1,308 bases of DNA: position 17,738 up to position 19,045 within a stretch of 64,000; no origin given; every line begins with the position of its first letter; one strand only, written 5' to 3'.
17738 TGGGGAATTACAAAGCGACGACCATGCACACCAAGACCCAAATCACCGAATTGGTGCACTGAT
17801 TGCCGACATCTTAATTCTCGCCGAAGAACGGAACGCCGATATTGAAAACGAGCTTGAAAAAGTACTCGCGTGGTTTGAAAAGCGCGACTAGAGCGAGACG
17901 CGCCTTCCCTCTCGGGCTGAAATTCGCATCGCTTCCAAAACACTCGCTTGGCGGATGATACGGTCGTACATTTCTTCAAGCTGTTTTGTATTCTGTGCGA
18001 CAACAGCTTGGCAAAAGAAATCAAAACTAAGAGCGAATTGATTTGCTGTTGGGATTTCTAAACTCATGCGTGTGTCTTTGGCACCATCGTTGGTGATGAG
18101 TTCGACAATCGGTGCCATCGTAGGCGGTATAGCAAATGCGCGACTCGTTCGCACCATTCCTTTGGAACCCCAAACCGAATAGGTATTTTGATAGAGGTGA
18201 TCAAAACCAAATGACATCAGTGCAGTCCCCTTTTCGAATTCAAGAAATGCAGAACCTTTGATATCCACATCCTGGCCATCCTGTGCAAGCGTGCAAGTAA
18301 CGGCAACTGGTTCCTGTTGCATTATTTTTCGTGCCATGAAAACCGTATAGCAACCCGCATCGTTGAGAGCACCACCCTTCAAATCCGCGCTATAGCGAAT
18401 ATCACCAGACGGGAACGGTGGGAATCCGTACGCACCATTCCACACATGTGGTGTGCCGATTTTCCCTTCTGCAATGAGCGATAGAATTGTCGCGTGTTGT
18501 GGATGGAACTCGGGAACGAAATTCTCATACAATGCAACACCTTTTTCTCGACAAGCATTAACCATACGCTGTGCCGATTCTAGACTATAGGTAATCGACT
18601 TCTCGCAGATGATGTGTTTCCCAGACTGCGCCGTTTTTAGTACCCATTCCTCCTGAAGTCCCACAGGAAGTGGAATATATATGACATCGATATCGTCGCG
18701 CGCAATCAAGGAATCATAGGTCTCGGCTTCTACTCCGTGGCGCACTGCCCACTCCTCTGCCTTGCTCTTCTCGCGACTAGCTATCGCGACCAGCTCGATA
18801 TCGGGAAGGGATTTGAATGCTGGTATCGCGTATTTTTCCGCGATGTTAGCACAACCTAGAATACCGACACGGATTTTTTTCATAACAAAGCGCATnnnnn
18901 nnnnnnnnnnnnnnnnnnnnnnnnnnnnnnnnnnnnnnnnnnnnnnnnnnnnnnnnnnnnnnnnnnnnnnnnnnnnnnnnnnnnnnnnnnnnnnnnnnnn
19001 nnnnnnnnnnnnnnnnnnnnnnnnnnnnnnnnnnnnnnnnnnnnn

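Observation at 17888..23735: Candidate dTDP-linked C-methyl (possibly 2,6-dideoxy) branched-sugar pathway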

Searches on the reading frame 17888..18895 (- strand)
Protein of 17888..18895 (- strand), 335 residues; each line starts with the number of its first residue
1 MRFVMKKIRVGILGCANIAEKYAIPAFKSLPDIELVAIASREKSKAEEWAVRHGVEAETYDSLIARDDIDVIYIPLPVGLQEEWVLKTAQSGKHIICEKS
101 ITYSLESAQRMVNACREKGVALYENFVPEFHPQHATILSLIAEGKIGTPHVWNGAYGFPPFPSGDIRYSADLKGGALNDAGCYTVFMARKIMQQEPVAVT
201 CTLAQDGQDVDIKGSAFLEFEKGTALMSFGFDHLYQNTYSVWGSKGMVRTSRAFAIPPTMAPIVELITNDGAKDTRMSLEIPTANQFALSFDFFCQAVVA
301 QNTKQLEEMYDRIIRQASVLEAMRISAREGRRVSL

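Call 3: search_protein_families(library=pfam, proteins=[window:17888-18895:-], max_evalue=0.01)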
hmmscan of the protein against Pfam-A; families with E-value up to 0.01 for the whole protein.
window:17888-18895:- (335 aa): 3 families
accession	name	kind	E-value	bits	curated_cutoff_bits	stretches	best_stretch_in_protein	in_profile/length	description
PF01408.29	GFO_IDH_MocA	-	4.8e-22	79.3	24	1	8-125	1-119/120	Oxidoreductase family, NAD-binding Rossmann fold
PF22725.1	GFO_IDH_MocA_C3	-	1.8e-17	64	27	1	136-249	3-124/124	GFO/IDH/MocA C-terminal domain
PF02894.22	GFO_IDH_MocA_C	-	0.00035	20.9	22.9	1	140-335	3-218/218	Oxidoreductase family, C-terminal alpha/beta domain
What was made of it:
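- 17888..18883 (-): Gfo/Idh/MocA NDP-sugar 3-ketoreductase (KijD10-like). Its start overlaps the dehydratase stop as ATGA. GFO_IDH_MocA at 4.8e-22 (call 3).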

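Call 4: search_protein_families(library=ncbifam, proteins=[window:17888-18895:-], max_evalue=0.01)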
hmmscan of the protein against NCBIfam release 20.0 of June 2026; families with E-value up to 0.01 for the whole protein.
window:17888-18895:- (335 aa): 10 families
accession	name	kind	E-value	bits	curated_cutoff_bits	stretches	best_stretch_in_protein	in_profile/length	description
NF041392.1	XylDh_Gfo6_Halo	equivalog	9.6e-31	106.8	350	1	7-334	16-349/350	D-xylose 1-dehydrogenase Gfo6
TIGR04380.1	myo_inos_iolG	equivalog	2e-24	86.1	355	1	7-252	1-254/330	inositol 2-dehydrogenase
NF040723.1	UDP-GlcNAcDh_Arch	equivalog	4.3e-16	59.3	450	1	8-148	1-140/302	UDP-N-acetylglucosamine 3-dehydrogenase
NF052479.1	LevoglcsnDh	equivalog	5.1e-15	55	650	1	5-192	1-202/386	levoglucosan dehydrogenase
NF008607.0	PRK11579.1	subfamily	7.2e-12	44.9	330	1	6-150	3-146/346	oxidoreductase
NF052679.1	InsChiInosDhIolG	equivalog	4.6e-11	42.3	540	1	8-155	3-154/343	bifunctional inositol 2-dehydrogenase/D-chiro-inositol 1-dehydrogenase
TIGR01921.1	DAP-DH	equivalog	3.3e-05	23.3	180.6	1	5-74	1-66/324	diaminopimelate dehydrogenase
NF058563.1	BT_2159_fam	equivalog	4.2e-05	22.7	650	1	8-190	1-181/350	disaccharide 3-dehydrogenase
NF007574.0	PRK10206.1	equivalog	0.0012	17.9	352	1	12-147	7-144/345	oxidoreductase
NF004976.0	PRK06349.1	subfamily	0.003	16.7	205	1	6-122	3-127/430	homoserine dehydrogenase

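Call 23: search_solved_structures(query=window:17888-18895:-, max_evalue=1e-10)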
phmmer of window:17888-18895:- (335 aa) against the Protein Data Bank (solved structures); distinct sequences matched with E-value up to 1e-10: 27.
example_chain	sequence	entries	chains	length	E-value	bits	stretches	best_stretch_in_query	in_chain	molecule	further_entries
3rbv_A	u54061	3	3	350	7.8e-64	219.1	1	7-329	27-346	Sugar 3-ketoreductase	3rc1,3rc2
3rc7_A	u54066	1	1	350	2.8e-63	217.3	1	7-329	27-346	Sugar 3-ketoreductase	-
3rcb_A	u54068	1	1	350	2.8e-63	217.3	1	7-329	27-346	Sugar 3-ketoreductase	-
3rc9_A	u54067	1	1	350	5.3e-63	216.4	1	7-329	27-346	Sugar 3-ketoreductase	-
4had_A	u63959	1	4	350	1.9e-28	102.8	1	6-224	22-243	Probable oxidoreductase protein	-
1ydw_A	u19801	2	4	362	7.3e-25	91.1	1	7-250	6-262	AX110P-like protein | Probable oxidoreductase At4g09670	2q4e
5a02_A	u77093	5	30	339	1.1e-23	87.2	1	6-335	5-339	ALDOSE-ALDOSE OXIDOREDUCTASE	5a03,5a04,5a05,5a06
1zh8_A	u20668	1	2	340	2.3e-21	79.5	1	5-250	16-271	oxidoreductase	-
1ofg_A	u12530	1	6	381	6e-21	78.2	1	10-333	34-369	GLUCOSE-FRUCTOSE OXIDOREDUCTASE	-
1ryd_A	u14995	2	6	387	6.3e-21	78.1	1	10-333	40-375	glucose-fructose oxidoreductase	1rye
1h6a_A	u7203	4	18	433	9.2e-21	77.6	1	10-333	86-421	PRECURSOR FORM OF GLUCOSE-FRUCTOSE OXIDOREDUCTASE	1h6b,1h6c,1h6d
1evj_A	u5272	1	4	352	1.8e-20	76.6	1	11-333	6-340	GLUCOSE-FRUCTOSE OXIDOREDUCTASE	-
2glx_A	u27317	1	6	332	9.6e-20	74.2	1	9-249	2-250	1,5-anhydro-D-fructose reductase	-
4hkt_A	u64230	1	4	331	3.4e-17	65.9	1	8-249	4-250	Inositol 2-dehydrogenase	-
4koa_A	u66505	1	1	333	2.4e-16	63.1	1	8-201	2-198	1,5-anhydro-D-fructose reductase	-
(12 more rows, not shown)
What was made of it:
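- On NDP-sugar C-3 ketoreductase of the Gfo/Idh/MocA superfamily (KijD10 type): 3rbv scores 219 bits over the full length, and the next GFO enzyme 103 (call 23).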

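Call 53: search_solved_structures(query=window:17888-18883:-, max_evalue=1e-40, show_alignments=1)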
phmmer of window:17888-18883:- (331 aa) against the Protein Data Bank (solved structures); distinct sequences matched with E-value up to 1e-40: 4.
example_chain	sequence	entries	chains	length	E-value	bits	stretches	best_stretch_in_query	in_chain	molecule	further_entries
3rbv_A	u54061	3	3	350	8.7e-64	218.9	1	3-325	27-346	Sugar 3-ketoreductase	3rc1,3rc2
3rc7_A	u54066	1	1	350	3.1e-63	217.1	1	3-325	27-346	Sugar 3-ketoreductase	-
3rcb_A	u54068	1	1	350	3.1e-63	217.1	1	3-325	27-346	Sugar 3-ketoreductase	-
3rc9_A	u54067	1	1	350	6e-63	216.2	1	3-325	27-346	Sugar 3-ketoreductase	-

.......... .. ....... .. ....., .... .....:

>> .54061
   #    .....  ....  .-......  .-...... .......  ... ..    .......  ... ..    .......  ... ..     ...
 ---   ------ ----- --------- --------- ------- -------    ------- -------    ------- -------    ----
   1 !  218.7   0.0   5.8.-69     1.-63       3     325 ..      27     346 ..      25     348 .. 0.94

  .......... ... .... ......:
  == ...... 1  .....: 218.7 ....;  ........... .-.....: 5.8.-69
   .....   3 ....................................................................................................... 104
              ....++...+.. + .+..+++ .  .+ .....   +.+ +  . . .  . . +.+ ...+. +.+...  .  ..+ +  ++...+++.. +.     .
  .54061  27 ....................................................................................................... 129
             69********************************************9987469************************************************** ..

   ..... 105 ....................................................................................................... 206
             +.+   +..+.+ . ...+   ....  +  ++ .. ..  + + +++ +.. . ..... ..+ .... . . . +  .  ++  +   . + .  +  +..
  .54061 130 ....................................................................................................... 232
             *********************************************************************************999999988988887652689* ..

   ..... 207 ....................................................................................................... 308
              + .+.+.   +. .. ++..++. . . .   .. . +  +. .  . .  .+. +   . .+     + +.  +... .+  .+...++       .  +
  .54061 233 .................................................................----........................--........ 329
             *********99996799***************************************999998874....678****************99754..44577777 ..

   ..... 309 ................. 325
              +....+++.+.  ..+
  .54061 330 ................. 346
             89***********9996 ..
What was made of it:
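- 17888..18883 (-): The next family member scores 103 bits (calls 23, 53).
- On NDP-sugar C-3 ketoreductase of the Gfo/Idh/MocA superfamily (KijD10 type): The query's EKS aligns with the KijD10 EKP, and the Tyr in GCY aligns with the Tyr in GVY (call 53).
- Closest known: KijD10 C-3 ketoreductase. Same: Full-length similarity at 219 bits, with the Lys and Tyr positions conserved (calls 23, 53).
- The Lys and Tyr positions are conserved (calls 23, 53).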
